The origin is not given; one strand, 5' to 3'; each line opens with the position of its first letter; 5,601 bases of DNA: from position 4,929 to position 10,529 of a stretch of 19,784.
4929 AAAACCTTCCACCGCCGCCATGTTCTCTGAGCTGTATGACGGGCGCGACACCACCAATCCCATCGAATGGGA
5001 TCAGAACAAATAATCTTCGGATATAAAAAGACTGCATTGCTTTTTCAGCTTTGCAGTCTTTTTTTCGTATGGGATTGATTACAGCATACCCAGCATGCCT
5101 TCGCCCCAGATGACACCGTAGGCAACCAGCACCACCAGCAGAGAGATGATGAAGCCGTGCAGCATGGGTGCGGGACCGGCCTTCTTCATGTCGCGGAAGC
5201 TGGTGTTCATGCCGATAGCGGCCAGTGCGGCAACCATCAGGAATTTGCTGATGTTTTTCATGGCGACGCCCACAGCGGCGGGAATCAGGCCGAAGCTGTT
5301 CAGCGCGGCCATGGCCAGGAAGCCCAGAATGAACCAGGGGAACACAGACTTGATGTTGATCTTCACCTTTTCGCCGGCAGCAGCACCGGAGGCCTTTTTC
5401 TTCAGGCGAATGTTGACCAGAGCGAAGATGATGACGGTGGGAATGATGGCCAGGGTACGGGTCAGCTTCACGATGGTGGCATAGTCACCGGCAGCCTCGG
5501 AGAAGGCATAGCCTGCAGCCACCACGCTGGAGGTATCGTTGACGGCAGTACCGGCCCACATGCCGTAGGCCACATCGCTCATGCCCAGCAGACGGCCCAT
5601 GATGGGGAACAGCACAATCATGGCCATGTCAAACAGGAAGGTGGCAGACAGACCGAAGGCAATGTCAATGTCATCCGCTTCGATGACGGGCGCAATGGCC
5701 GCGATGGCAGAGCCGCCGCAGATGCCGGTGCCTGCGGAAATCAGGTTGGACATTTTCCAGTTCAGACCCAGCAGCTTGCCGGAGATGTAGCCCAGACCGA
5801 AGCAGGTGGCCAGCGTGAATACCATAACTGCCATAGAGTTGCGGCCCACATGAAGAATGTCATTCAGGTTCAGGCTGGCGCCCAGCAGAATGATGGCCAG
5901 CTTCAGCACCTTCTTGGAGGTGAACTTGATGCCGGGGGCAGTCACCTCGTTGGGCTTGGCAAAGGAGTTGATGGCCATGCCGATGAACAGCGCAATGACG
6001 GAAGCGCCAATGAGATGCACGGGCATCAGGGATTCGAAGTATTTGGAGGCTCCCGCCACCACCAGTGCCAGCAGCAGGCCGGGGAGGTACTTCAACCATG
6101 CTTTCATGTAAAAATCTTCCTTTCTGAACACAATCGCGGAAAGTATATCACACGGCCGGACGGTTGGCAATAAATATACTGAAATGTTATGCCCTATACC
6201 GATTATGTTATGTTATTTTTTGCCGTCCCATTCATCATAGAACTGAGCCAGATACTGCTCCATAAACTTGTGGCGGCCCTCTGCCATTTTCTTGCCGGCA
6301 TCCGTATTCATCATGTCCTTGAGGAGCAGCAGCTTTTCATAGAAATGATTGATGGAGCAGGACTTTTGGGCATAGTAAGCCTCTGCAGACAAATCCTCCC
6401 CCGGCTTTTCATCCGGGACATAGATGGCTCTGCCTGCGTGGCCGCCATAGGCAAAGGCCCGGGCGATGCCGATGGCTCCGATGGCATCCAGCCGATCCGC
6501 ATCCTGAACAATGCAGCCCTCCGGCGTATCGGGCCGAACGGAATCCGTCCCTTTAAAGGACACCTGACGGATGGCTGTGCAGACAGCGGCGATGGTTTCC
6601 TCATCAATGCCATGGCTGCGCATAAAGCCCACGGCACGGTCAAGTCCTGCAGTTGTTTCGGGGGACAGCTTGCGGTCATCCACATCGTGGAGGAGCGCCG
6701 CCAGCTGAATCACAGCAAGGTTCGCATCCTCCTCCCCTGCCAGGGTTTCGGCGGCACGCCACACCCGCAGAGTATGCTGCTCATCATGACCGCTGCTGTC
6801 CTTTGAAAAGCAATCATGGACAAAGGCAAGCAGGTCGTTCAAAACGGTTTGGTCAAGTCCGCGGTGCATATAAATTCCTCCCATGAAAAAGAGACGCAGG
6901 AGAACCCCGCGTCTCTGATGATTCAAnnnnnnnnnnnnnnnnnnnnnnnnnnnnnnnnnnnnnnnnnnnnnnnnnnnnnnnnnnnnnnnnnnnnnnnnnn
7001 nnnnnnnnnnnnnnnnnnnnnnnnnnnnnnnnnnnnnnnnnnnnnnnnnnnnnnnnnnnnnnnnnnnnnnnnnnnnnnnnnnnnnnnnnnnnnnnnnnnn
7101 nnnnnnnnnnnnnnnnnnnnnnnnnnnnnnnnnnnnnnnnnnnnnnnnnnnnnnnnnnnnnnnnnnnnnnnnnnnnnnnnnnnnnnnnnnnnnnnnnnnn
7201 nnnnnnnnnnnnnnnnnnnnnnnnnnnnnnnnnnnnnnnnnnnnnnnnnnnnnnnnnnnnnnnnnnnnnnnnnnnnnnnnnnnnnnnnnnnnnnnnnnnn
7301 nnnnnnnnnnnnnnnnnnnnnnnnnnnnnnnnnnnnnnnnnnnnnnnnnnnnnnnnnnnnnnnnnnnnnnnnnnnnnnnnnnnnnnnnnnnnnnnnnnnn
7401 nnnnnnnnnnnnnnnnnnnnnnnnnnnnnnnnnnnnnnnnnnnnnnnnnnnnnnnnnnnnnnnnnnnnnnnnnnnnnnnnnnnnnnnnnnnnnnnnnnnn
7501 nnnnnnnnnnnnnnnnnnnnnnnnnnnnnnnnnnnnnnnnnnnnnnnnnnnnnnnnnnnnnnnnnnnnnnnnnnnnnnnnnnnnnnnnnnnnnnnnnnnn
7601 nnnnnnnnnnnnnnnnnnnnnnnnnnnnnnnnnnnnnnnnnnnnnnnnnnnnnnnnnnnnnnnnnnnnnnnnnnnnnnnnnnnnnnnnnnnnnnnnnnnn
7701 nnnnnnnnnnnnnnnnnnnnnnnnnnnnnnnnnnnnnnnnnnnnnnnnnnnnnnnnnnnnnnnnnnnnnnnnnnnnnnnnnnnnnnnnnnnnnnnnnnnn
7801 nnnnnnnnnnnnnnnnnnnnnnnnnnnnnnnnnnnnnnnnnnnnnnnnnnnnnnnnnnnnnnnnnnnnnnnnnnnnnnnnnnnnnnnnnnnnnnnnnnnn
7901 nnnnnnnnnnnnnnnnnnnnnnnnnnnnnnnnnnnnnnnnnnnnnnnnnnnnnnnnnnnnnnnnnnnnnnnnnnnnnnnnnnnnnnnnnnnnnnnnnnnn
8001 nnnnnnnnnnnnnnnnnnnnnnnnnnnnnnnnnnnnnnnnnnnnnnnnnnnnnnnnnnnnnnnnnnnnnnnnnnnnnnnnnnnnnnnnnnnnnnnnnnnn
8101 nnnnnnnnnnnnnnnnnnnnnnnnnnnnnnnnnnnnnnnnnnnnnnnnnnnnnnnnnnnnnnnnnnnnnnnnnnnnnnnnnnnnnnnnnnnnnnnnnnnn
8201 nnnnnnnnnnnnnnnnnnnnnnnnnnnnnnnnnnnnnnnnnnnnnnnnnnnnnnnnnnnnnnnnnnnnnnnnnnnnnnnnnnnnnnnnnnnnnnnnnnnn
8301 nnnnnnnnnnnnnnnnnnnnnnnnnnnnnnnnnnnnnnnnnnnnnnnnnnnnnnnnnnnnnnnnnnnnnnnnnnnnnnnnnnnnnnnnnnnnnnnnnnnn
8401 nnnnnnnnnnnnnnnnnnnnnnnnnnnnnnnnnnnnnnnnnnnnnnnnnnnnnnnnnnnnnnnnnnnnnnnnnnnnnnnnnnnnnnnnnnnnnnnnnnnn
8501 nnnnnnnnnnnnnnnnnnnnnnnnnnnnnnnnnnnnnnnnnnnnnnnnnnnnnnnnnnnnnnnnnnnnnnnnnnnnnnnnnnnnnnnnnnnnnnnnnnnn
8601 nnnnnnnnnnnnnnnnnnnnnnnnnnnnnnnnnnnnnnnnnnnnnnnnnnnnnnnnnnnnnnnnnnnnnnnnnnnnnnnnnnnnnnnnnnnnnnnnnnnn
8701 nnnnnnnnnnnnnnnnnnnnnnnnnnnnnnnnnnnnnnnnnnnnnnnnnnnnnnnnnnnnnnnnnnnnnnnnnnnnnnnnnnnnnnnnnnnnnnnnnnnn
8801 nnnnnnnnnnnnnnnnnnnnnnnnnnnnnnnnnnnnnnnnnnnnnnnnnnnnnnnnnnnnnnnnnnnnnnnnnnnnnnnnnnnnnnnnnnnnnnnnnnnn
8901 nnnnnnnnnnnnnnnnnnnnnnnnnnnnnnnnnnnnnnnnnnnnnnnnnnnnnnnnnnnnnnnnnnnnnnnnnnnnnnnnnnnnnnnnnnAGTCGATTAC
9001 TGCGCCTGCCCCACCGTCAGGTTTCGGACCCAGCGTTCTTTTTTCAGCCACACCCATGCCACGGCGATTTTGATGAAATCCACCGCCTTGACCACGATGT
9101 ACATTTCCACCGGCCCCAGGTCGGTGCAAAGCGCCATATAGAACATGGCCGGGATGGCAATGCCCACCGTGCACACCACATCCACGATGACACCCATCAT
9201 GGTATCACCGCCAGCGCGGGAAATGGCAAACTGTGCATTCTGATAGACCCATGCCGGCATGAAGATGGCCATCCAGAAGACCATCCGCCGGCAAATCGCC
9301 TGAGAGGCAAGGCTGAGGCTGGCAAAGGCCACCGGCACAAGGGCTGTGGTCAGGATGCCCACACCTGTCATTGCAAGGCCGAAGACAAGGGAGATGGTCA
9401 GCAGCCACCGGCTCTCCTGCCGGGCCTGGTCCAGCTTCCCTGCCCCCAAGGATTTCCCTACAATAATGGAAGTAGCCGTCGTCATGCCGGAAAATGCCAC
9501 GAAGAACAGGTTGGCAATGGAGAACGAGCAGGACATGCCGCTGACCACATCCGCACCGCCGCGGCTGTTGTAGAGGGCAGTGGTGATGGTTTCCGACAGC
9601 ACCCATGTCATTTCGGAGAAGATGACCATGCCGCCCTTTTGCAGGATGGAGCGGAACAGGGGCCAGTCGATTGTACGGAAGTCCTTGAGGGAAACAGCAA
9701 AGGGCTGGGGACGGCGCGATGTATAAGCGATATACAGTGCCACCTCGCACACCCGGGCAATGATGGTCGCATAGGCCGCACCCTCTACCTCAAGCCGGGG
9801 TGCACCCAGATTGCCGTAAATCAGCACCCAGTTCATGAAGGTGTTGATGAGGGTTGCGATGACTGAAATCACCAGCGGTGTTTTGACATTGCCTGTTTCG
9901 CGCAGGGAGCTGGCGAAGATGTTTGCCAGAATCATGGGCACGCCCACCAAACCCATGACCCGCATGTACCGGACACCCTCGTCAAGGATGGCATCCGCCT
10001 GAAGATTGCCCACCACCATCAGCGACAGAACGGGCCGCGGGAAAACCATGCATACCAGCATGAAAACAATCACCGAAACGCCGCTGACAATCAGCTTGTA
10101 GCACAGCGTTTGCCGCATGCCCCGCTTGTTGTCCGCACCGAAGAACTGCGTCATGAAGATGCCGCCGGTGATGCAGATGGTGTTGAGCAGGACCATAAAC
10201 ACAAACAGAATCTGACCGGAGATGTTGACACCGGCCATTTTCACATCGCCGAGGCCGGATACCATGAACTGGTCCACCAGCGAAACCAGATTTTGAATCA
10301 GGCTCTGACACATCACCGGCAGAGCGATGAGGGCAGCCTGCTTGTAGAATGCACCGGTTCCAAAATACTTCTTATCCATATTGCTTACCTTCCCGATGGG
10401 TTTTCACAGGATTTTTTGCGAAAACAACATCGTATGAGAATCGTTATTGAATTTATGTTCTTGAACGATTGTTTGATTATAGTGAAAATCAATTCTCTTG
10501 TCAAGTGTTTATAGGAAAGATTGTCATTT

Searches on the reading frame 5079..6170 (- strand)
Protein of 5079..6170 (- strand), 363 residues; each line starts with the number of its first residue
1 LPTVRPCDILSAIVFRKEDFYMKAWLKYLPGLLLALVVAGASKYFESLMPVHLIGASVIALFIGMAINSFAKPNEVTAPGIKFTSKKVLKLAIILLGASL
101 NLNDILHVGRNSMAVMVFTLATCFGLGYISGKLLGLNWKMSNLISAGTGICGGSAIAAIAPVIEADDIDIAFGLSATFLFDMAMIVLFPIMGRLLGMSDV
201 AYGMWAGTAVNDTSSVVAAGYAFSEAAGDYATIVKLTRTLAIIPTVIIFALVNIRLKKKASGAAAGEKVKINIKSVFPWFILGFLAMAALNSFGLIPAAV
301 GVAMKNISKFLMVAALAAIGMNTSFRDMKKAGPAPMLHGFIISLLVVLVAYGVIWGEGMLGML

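Call 6: search_protein_families(library=pfam, proteins=[window:5079-6170:-], max_evalue=0.001)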
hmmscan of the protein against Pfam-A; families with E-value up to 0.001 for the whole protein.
window:5079-6170:- (363 aa): 1 family
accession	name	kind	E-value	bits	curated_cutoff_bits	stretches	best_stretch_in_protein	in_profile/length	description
PF03601.19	Cons_hypoth698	-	4.9e-75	252.7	24.5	1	30-337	1-302/304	Conserved hypothetical protein 698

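Call 49: search_protein_families(library=ncbifam, proteins=[window:5079-6170:-], max_evalue=0.001)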
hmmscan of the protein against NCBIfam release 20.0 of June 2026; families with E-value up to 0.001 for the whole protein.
window:5079-6170:- (363 aa): 1 family
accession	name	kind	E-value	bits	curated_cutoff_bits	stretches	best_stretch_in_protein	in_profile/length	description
TIGR00698.1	TIGR00698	subfamily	7.5e-45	153.6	232.6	1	31-354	6-328/335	YeiH family putative sulfate export transporter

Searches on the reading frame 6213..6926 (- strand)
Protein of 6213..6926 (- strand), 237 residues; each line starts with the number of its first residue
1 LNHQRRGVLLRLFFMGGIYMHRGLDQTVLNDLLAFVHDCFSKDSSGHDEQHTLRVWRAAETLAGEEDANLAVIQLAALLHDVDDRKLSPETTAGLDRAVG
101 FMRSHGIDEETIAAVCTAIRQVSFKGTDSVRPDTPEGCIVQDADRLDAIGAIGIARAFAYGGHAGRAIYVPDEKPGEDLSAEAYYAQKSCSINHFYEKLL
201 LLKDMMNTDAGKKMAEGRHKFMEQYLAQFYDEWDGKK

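Call 6: search_protein_families(library=pfam, proteins=[window:6213-6926:-], max_evalue=0.001)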
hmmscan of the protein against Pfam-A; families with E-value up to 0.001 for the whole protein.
window:6213-6926:- (237 aa): 2 families
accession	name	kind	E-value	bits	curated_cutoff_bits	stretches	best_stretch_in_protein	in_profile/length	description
PF01966.28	HD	-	6.9e-11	42.9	22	1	50-148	3-115/116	HD domain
PF24391.1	HD-CE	-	0.00039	20.6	27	1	47-82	7-48/263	HD-CE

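Call 49: search_protein_families(library=ncbifam, proteins=[window:6213-6926:-], max_evalue=0.001)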
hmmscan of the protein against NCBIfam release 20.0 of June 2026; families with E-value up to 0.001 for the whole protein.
window:6213-6926:- (237 aa): 2 families
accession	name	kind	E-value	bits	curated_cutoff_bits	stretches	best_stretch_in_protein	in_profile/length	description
NF007515.0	PRK10119.1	equivalog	5.3e-32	111.1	286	1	35-235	13-214/231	phosphohydrolase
TIGR00277.1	HDIG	domain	0.00024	20.9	27.6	1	50-83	7-40/84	HDIG domain-containing metalloprotein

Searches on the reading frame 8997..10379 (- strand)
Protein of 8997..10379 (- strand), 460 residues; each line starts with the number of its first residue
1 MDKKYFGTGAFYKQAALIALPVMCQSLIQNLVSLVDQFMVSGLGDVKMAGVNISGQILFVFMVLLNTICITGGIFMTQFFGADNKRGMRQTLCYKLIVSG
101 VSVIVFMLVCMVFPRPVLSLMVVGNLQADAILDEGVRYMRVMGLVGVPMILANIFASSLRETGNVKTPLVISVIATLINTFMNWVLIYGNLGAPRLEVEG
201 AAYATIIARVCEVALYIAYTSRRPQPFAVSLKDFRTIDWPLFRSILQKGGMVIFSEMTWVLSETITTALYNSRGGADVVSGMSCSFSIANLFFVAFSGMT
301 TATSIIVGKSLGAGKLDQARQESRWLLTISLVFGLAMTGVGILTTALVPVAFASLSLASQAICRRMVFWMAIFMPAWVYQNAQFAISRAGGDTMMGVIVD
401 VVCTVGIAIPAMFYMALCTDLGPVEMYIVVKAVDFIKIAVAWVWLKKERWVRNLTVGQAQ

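Call 6: search_protein_families(library=pfam, proteins=[window:8997-10379:-], max_evalue=0.001)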
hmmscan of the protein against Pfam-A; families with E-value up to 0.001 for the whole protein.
window:8997-10379:- (460 aa): 1 family
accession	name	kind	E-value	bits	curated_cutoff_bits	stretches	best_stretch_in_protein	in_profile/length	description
PF01554.23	MatE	-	6.7e-42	143.4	24.9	2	21-185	1-161/161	MatE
